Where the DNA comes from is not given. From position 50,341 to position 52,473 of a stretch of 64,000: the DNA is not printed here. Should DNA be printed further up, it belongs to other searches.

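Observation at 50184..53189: Integrase-less roughly 3 kb islet at the 3' end of tRNA-Gln carrying a 610-aa membrane protein of unknown function and a DUF6362-like phage protein; possible degenerate att repeats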

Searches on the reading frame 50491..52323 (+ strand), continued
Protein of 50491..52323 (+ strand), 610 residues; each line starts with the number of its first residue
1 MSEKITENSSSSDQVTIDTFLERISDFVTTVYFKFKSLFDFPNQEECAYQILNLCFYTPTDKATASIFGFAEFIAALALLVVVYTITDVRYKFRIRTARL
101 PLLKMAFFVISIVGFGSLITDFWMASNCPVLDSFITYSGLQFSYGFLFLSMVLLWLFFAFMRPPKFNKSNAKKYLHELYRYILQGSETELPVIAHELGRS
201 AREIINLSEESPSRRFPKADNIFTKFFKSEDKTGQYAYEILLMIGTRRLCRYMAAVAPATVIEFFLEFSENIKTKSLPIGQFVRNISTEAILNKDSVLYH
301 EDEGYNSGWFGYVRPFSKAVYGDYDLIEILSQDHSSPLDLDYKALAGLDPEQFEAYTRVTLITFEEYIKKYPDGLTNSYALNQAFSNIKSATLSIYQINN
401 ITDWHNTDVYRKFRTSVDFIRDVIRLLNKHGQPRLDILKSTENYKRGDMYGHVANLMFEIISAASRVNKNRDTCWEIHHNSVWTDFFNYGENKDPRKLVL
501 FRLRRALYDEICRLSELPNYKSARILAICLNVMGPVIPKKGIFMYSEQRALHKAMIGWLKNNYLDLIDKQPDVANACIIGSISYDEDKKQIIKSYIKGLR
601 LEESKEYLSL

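Call 29: predict_structure(alignment_id=A2)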
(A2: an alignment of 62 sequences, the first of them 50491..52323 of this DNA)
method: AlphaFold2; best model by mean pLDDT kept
length: 610 residues; sequences in the alignment: 62
mean_pLDDT: 87.4   pTM: 0.82
mean pLDDT of the five models: 87.4, 86.9, 85.9, 85.8, 85.4
residues with pLDDT >= 90: 411; 70-90: 125; 50-70: 59; < 50: 15
segments of 3 or more residues with pLDDT < 50: 1-15
pLDDT, mean of each block of 10 residues (from residue 1): 42 56 82 71 69 75 70 92 88 94 93 93 84 81 93 93 94 96 91 94 93 61 68 93 95 93 95 87 96 93 64 85 95 91 94 97 97 92 96 94 93 97 96 74 71 96 93 93 86 89 93 94 96 88 72 95 96 95 95 92 94
secondary structure, 60 per line:
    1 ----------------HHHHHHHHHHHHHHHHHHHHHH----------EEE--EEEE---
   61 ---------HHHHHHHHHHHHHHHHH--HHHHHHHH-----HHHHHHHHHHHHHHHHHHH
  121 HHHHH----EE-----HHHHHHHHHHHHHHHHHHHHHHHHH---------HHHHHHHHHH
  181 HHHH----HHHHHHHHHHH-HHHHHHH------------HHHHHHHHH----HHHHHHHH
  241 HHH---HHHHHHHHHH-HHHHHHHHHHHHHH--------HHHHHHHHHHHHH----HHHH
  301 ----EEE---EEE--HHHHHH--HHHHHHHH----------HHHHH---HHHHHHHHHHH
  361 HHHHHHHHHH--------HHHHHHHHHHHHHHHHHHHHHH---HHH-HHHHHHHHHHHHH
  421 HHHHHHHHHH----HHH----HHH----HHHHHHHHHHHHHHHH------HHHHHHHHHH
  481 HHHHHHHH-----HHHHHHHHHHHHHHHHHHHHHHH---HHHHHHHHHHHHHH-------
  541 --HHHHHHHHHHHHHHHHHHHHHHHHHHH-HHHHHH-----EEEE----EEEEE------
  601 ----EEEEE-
elements in order: H17-38 E49-51 E54-57 H70-86 H89-96 H102-125 H137-161 H171-184 H189-199 H201-207 H220-228 H233-243 H247-256 H258-271 H280-292 H297-300 E305-307 E311-313 H316-321 H324-331 H342-346 H350-370 H379-400 H408-430 H449-464 H471-488 H494-516 H520-533 H543-569 H571-576 E582-585 E590-594 E605-609
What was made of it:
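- Checked: The AlphaFold2 model is all-alpha, with pLDDT 87.4 and pTM 0.82 (call 29).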

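Call 32: fold_search(model_id=the predicted structure, library=pdb)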
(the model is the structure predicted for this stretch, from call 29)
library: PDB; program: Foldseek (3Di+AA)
matches with E <= 10: 666; with E <= 0.001: 0
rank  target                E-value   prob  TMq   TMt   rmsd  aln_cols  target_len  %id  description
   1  8qyz_F                1.6e-03  0.92  0.15  0.10  26.2       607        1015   10  Crystal structure of hiNES2 in complex with Xpo1 and RanGTP (released 2024-11-06)
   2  4rv1_A                6.0e-03  0.97  0.18  0.24  15.9       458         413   13  Crystal Structure of Engineered Protein. Northeast Structural Genomics Consortium (NESG) Target OR497. (released 2014-12-10)
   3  2xwu_B                1.3e-02  0.85  0.20  0.15  19.6       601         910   10  CRYSTAL STRUCTURE OF IMPORTIN 13 - UBC9 COMPLEX (released 2010-12-29)
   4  3nbz_A                1.5e-02  0.82  0.18  0.12  24.3       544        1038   10  Crystal structure of the HIV-1 Rev NES-CRM1-RanGTP nuclear export complex (crystal I) (released 2010-10-27)
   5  9oge_A                1.5e-02  0.47  0.13  0.11  27.0       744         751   11  Cryo-EM structure of human exportin-1 conjugated with KPT-127 and bound to human ASB8-ELOB/C (released 2025-11-26)
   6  3vyc                  1.6e-02  0.75  0.16  0.11  24.6       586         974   11  Crystal structure of unliganded Saccharomyces cerevisiae CRM1 (Xpo1p) (released 2012-11-28)
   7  9ogc_A                2.4e-02  0.66  0.17  0.14  22.3       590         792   12  Cryo-EM structure of human exportin-1 conjugated with KPT-185 and bound to human ASB8-ELOB/C (released 2025-11-26)
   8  5dis_A                2.9e-02  0.69  0.17  0.12  23.9       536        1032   11  Crystal structure of a CRM1-RanGTP-SPN1 export complex bound to a 113 amino acid FG-repeat containing fragment of Nup2 (released 2015-11-04)
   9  4c0q_B                3.4e-02  0.63  0.17  0.15  21.3       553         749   12  Transportin 3 in complex with Ran(Q69L)GTP (released 2014-01-22)
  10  1ibr_D                3.4e-02  0.47  0.14  0.16  19.8       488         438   11  COMPLEX OF RAN WITH IMPORTIN BETA (released 1999-06-03)
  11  5t8v                  3.4e-02  0.21  0.10  0.07  24.6       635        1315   11  Chaetomium thermophilum cohesin loader SCC2, C-terminal fragment (released 2016-10-19)
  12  4hzk_A                3.8e-02  0.69  0.17  0.12  19.9       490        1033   12  Crystal structure of free CRM1 (crystal form 2) (released 2013-01-23)
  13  7qfw_A                4.0e-02  0.41  0.14  0.12  23.5       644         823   10  S.c. Condensin peripheral Ycg1 subcomplex bound to DNA (released 2022-06-15)
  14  9ogd_A                4.1e-02  0.33  0.13  0.11  27.0       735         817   11  Cryo-EM structure of human exportin-1 conjugated with selinexor and bound to human ASB8(R197A)-ELOB/C (released 2025-11-26)
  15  4gmn_A                4.3e-02  0.44  0.15  0.16  22.1       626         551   12  Structural basis of Rpl5 recognition by Syo1 (released 2012-10-31)
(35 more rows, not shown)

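Call 33: search_protein_families(library=ncbifam, proteins=[window:50491-52323:+], max_evalue=0.1)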
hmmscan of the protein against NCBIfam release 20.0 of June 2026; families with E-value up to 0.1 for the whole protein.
window:50491-52323:+ (610 aa): 0 families

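Call 36: fold_search(model_id=the predicted structure, library=viral)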
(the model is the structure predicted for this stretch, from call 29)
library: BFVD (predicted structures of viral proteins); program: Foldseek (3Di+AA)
matches with E <= 10: 304; with E <= 0.001: 0
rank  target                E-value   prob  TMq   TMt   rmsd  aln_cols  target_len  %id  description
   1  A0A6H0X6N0            1.8e-02  0.21  0.09  0.07  29.0       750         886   10  Internal virion protein B [Aeromonas phage PS]
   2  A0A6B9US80            2.4e-02  0.47  0.15  0.15  33.6       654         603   11  (no name in the UniProt tables at hand)
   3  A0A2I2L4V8            6.9e-02  0.30  0.13  0.15  23.8       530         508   11  Tetratricopeptide repeat protein [Orpheovirus IHUMI-LCC2]
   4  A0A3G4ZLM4            8.5e-02  0.41  0.17  0.14  24.4       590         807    9  U-box domain protein [Terrestrivirus sp.]
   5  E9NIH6                9.9e-02  0.12  0.07  0.09  42.4       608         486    9  Uncharacterized protein [Enterobacter phage EcP1]
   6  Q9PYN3                1.2e-01  0.28  0.15  0.10  18.8       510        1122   10  ORF163 [Xestia c-nigrum granulosis virus]
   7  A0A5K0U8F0            1.3e-01  0.47  0.19  0.16  23.0       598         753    9  Uncharacterized protein [Yasminevirus sp. GU-2018]
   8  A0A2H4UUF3            1.4e-01  0.57  0.24  0.22  21.2       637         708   11  RING-finger domain-containing protein [Bodo saltans virus]
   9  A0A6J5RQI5            1.5e-01  0.18  0.13  0.13  32.6       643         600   10  Uncharacterized protein [uncultured Caudovirales phage]
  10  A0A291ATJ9            1.7e-01  0.57  0.21  0.12  22.1       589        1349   10  Dihydrofolate reductase incomplete domain containing protein [Pandoravirus salinus]
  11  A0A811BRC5            2.0e-01  0.44  0.17  0.13  18.7       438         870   13  Uncharacterized protein [Pandoravirus japonicus]
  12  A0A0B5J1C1            2.1e-01  0.66  0.22  0.32  15.4       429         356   11  Uncharacterized protein [Pandoravirus inopinatum]
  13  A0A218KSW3            2.1e-01  0.16  0.13  0.13  22.7       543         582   13  (no name in the UniProt tables at hand)
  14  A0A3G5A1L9            2.2e-01  0.20  0.13  0.18  19.3       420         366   10  Tetratricopeptide repeat protein [Harvfovirus sp.]
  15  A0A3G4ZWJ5            2.5e-01  0.12  0.10  0.12  19.6       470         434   10  Uncharacterized protein [Faunusvirus sp.]
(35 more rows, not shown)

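Call 37: find_related_loci(query=A2, collection=viral_contigs, flank=10000)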
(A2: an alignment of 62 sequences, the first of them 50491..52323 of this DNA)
Query A2 (610 aa) in viral_contigs; peptide patterns used: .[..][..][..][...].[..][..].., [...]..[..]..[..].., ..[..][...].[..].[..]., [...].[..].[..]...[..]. (x = any residue, [..] = any of these).
197 stretches matched a pattern; 9 encode a relative of the query (tblastn E <= 1e-3); 9 distinct loci.
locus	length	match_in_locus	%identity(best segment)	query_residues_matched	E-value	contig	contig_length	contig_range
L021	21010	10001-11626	38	45-591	3e-115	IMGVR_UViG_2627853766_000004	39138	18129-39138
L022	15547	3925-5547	38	59-602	4e-115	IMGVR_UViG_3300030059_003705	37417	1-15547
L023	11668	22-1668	36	52-610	1e-111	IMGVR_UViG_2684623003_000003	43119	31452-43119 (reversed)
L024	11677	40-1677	38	59-610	1e-111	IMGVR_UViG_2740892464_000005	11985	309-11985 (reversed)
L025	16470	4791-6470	31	47-610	6e-97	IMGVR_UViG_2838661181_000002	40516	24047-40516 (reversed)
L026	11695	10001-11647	36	44-610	1e-93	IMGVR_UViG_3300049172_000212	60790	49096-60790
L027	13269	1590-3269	29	47-610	1e-87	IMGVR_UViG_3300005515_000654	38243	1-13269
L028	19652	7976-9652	30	47-610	3e-92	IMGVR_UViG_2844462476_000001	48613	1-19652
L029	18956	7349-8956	36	45-595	3e-109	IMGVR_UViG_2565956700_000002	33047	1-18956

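Call 43: search_protein_families(library=pfam, proteins=[L021:8964-9860:+, L021:11898-13334:-, L022:3151-3861:+, L022:5868-6623:+, L023:1764-3218:-, L024:1830-2843:+, L024:2953-4275:+, L025:6473-7516:-, L025:3933-4457:+, L026:8657-9517:+], max_evalue=0.01)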
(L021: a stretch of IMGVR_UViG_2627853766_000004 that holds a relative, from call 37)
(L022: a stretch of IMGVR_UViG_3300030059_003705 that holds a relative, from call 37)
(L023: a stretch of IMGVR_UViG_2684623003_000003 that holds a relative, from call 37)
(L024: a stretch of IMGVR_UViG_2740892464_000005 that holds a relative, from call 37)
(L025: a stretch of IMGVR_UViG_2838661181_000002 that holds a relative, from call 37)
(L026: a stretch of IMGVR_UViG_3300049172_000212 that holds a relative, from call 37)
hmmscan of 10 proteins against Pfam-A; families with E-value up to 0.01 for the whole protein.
L021:8964-9860:+ (298 aa): 0 families

L021:11898-13334:- (478 aa): 1 family
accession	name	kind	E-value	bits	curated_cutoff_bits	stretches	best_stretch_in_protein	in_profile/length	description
PF18862.6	ApeA_NTD1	-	1.8e-13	51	25.5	1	22-265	10-256/271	ApeA N-terminal domain 1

L022:3151-3861:+ (236 aa): 0 families

L022:5868-6623:+ (251 aa): 0 families

L023:1764-3218:- (484 aa): 4 families
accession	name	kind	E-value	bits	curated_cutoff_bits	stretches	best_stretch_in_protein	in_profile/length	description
PF12167.14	Arm-DNA-bind_2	-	2.4e-16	59.9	22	1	86-151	1-65/65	Arm DNA-binding domain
PF00589.27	Phage_integrase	-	1.4e-15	58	27.1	1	278-461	6-165/172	Phage integrase family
PF13102.12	Phage_int_SAM_5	-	0.0058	17.4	22.3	0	175-258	9-94/98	Phage integrase SAM-like domain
PF13495.12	Phage_int_SAM_4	-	0.0082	17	27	0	181-238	12-70/85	Phage integrase, N-terminal SAM-like domain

L024:1830-2843:+ (337 aa): 0 families

L024:2953-4275:+ (440 aa): 0 families

L025:6473-7516:- (347 aa): 3 families
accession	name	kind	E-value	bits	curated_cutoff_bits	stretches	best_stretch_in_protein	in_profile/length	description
PF01068.26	DNA_ligase_A_M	-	4.5e-34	118.4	26.2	1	55-227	19-204/204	ATP dependent DNA ligase domain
PF04679.21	DNA_ligase_A_C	-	3.5e-27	95.1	27.5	1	246-335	2-92/94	ATP dependent DNA ligase C terminal region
PF09414.15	RNA_ligase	-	1.7e-05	25.5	27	1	57-216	2-162/171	RNA ligase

L025:3933-4457:+ (174 aa): 0 families

L026:8657-9517:+ (286 aa): 1 family
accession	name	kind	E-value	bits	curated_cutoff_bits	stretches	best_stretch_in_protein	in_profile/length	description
PF08867.16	FRG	-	1.1e-19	71.6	25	1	32-118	3-93/94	FRG domain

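Call 44: search_protein_families(library=pfam, proteins=[L026:9599-9961:+, L027:3278-4318:-, L027:695-1243:+, L028:9710-10351:+, L028:7308-7826:-, L028:2271-3371:+, L029:9192-10634:+, L029:6278-7162:-, L021:7621-8883:+, L029:5205-6218:-], max_evalue=0.01)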
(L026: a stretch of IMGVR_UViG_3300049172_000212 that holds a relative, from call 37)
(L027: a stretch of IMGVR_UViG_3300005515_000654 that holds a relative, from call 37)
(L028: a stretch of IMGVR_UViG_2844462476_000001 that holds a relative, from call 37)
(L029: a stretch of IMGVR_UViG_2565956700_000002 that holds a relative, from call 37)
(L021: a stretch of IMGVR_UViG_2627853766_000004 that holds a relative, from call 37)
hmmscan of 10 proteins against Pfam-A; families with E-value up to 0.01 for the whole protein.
L026:9599-9961:+ (120 aa): 0 families

L027:3278-4318:- (346 aa): 3 families
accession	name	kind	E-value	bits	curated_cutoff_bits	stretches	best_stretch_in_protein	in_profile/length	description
PF01068.26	DNA_ligase_A_M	-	2.4e-35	122.5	26.2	1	55-227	19-204/204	ATP dependent DNA ligase domain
PF04679.21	DNA_ligase_A_C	-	2.2e-26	92.5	27.5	1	246-335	2-92/94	ATP dependent DNA ligase C terminal region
PF09414.15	RNA_ligase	-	0.00024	21.7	27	1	57-227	2-171/171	RNA ligase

L027:695-1243:+ (182 aa): 0 families

L028:9710-10351:+ (213 aa): 1 family
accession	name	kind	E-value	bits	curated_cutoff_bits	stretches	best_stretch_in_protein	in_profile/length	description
PF11319.13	VasI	-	0.0056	16.8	26.5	0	54-88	2-34/184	Type VI secretion system VasI, EvfG, VC_A0118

L028:7308-7826:- (172 aa): 0 families

L028:2271-3371:+ (366 aa): 0 families

L029:9192-10634:+ (480 aa): 0 families

L029:6278-7162:- (294 aa): 0 families

L021:7621-8883:+ (420 aa): 1 family
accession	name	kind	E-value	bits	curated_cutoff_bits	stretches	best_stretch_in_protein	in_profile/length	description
PF05954.17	Phage_GPD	-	1.5e-14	54.3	30.1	1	84-314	58-303/305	Phage tail baseplate hub (GPD)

L029:5205-6218:- (337 aa): 1 family
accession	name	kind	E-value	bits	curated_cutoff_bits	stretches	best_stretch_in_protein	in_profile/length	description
PF04471.18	Mrr_cat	-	6.3e-07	30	21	1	17-127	6-113/115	Restriction endonuclease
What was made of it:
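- One is in a P2-like prophage next to an ApeA-type gene and one is next to an integrase (calls 37, 43, 44).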

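Call 46: search_solved_structures(query=A2, max_evalue=1)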
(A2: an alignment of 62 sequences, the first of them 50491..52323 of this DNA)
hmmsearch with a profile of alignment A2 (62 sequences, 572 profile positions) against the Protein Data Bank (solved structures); distinct sequences matched with E-value up to 1: 3.
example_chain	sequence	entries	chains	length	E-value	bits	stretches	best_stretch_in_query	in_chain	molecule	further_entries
7mwr_B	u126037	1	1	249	0.065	15.2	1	389-528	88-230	LHD101B4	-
5cwp_A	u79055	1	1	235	0.23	13.4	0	352-395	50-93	Designed helical repeat protein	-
6dlc_A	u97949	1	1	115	0.99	11.3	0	333-425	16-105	Designed protein DHD1:234_A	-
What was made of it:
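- Tried and rejected: The PDB profile search gave nothing (call 46).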

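Call 51: search_protein_families(library=padloc, alignment_id=A2, max_evalue=0.1)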
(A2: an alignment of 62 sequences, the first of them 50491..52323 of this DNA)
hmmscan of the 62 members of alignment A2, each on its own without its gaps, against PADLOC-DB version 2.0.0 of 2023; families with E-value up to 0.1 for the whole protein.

A. member 1, window:50491-52323:+ (610 aa): 0 families

B. families by the number of members that match (of 62 scanned): 3 families
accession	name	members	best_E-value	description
PDLC02792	SspE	1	0.015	SspE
PDLC00700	Effector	1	0.044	2TM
PDLC01153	HTH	1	0.044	HTH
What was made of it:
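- On Known anti-phage defence systems (PADLOC-DB v2.0.0): Among 62 family members only three isolated hits appear, each with E of 0.015 or higher (call 51).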

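Call 52: find_related_loci(query=A2, collection=metagenome_contigs, flank=10000)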
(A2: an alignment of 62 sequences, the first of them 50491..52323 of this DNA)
Query A2 (610 aa) in metagenome_contigs; peptide patterns used: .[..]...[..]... (x = any residue, [..] = any of these).
120 stretches matched a pattern; 98 encode a relative of the query (tblastn E <= 1e-3); the best 80 are kept; 80 distinct loci.
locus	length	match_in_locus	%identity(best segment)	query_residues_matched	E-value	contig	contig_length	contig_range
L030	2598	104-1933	100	1-610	0e+0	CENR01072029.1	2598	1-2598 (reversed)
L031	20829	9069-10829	85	24-610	0e+0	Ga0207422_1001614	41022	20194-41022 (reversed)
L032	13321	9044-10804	85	24-610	0e+0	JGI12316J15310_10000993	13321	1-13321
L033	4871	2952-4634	45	47-610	4e-169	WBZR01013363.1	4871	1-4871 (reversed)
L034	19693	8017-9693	46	47-610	2e-164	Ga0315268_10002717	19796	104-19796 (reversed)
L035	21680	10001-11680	44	47-610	7e-161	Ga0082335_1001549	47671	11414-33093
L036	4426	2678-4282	46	63-610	7e-158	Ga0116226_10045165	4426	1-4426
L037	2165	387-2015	45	65-610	7e-164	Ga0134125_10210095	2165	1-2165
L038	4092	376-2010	44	46-610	3e-148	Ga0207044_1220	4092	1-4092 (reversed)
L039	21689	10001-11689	43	39-610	2e-143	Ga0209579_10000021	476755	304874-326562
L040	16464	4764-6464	42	38-610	1e-143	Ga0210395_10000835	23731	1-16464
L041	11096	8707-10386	41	47-610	4e-143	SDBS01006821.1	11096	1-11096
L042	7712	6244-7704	46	46-534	1e-141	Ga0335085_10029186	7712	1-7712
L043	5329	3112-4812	42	38-610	5e-143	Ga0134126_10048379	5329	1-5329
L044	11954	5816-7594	40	32-610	8e-140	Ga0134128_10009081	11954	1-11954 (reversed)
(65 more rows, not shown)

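Call 57: search_protein_families(library=pfam, alignment_id=A3, max_evalue=0.00001)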
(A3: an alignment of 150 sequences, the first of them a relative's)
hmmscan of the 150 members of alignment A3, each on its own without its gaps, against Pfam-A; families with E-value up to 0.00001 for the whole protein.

A. member 1, L003:11101-11403:+ (100 aa): 0 families

B. families by the number of members that match (of 150 scanned): 102 families (the first 25 are shown)
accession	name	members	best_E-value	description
PF00589.27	Phage_integrase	3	4.4e-33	Phage integrase family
PF13310.11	Virulence_RhuM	2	3e-108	Virulence protein RhuM family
PF00515.34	TPR_1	2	1.8e-38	Tetratricopeptide repeat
PF07719.23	TPR_2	2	1.3e-36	Tetratricopeptide repeat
PF01068.26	DNA_ligase_A_M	2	2.4e-35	ATP dependent DNA ligase domain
PF13414.12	TPR_11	2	5.6e-29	TPR repeat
PF04679.21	DNA_ligase_A_C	2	3.5e-27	ATP dependent DNA ligase C terminal region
PF13181.12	TPR_8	2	6.2e-26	Tetratricopeptide repeat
PF13432.12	TPR_16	2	2.6e-23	Tetratricopeptide repeat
PF13676.11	TIR_2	2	2.6e-16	TIR domain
PF01420.25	Methylase_S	2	8.4e-16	Type I restriction modification DNA specificity domain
PF12840.13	HTH_20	2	8.1e-13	Helix-turn-helix domain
PF00202.27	Aminotran_3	1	1e-105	Aminotransferase class-III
PF05681.19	Fumerase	1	1.9e-91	Fumarate hydratase (Fumerase)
PF01968.24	Hydantoinase_A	1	7.2e-87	Hydantoinase/oxoprolinase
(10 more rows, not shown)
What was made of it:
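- Many homologues sit beside ordinary housekeeping genes (call 57), so the defence role is weakly supported.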
